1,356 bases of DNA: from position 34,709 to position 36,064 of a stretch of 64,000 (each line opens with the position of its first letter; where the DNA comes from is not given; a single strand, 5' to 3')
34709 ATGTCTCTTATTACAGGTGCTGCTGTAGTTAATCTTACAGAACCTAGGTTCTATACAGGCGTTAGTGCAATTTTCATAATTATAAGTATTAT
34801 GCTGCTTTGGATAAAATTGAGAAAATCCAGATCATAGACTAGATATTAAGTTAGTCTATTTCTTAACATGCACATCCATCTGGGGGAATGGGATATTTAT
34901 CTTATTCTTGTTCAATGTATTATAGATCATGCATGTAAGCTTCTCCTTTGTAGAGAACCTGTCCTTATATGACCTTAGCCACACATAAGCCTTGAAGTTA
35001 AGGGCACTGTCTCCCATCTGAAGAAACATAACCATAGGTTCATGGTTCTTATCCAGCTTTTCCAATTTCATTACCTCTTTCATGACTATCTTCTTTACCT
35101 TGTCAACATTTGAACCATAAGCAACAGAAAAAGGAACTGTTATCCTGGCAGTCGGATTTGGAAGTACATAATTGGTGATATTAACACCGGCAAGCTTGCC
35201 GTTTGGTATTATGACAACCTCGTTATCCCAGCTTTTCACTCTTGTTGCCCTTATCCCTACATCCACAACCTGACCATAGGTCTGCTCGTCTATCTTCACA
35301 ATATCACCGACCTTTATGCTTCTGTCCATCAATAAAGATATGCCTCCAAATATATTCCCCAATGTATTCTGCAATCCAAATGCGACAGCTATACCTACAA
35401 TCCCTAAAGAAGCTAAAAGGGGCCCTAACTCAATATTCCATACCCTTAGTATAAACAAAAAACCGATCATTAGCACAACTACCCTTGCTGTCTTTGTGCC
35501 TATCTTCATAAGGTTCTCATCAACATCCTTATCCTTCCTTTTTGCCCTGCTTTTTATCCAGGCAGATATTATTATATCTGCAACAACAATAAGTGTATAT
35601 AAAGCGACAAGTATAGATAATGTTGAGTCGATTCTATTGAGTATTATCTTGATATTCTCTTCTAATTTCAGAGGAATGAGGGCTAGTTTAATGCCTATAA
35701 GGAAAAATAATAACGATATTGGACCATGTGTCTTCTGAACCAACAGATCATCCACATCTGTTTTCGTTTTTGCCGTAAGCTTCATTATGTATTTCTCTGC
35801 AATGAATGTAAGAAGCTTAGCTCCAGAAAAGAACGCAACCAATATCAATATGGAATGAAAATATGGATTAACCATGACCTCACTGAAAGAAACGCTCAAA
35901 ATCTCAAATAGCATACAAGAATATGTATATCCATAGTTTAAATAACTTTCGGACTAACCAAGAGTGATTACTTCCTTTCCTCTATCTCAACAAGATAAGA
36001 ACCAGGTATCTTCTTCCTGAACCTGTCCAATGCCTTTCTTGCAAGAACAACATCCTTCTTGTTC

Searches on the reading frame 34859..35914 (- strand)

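Call 77: search_protein_families(library=pfam, proteins=[window:34859-35914:-], max_evalue=0.0001)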
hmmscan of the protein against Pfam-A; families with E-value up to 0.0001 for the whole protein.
window:34859-35914:- (352 aa): 3 families
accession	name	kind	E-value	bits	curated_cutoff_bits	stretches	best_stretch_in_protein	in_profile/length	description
PF00924.24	MS_channel_2nd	-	1.3e-19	70.5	20.2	1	183-250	1-67/68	Mechanosensitive ion channel, beta-domain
PF21082.3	MS_channel_3rd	-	1.6e-15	57.7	21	1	258-341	1-88/88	Mechanosensitive ion channel MscS, C-terminal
PF21088.3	MS_channel_1st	-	1e-08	35.4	23.1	1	143-182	3-42/42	Mechanosensitive ion channel, transmembrane helices 2/3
